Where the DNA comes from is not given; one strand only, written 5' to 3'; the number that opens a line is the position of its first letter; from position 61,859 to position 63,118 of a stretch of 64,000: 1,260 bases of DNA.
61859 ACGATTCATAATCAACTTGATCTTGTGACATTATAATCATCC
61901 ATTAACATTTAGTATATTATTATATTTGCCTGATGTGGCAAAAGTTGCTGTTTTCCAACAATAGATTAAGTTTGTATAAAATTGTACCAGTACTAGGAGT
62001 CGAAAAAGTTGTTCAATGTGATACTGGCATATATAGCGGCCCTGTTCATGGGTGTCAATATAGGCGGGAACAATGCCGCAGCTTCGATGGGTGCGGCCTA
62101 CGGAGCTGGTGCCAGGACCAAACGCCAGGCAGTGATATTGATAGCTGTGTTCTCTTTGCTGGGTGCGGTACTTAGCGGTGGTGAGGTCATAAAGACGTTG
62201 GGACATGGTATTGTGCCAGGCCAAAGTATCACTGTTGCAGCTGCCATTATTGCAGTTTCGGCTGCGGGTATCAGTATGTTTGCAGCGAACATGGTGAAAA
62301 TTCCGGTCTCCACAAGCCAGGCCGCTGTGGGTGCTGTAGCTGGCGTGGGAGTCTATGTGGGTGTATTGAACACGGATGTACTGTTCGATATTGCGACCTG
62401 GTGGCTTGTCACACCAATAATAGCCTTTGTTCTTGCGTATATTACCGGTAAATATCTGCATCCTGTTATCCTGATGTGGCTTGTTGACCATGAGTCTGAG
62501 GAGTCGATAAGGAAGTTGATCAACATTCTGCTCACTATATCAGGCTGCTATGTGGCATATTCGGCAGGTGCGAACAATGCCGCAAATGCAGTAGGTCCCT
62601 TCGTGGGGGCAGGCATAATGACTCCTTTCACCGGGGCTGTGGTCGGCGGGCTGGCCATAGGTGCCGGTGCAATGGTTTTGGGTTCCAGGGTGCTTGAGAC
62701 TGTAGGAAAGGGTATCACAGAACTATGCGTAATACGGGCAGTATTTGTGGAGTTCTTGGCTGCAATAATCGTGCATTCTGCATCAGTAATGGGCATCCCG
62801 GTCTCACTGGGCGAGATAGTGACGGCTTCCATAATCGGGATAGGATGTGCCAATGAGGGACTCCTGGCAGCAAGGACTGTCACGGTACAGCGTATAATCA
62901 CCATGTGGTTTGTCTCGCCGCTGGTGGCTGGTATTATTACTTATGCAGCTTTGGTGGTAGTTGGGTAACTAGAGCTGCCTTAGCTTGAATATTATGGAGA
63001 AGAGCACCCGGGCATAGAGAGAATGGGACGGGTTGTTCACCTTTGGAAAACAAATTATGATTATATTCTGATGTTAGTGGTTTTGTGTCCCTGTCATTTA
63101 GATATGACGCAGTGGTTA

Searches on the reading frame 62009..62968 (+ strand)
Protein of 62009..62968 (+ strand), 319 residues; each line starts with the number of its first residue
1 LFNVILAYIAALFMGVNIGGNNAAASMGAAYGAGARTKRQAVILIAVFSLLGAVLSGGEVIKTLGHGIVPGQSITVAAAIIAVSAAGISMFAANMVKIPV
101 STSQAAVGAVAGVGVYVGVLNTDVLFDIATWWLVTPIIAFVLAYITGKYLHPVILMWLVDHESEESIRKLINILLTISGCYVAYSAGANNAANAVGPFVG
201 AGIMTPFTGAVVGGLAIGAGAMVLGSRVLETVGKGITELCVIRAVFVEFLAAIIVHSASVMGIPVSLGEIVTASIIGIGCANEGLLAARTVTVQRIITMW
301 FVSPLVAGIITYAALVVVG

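Call 99: search_protein_families(library=pfam, proteins=[window:62009-62968:+], max_evalue=0.00001)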
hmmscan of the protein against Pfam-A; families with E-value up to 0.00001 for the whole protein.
window:62009-62968:+ (319 aa): 1 family
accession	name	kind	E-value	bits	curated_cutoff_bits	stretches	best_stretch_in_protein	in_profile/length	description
PF01384.25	PHO4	-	5.5e-58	197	33.7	1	18-310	1-349/350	Phosphate transporter family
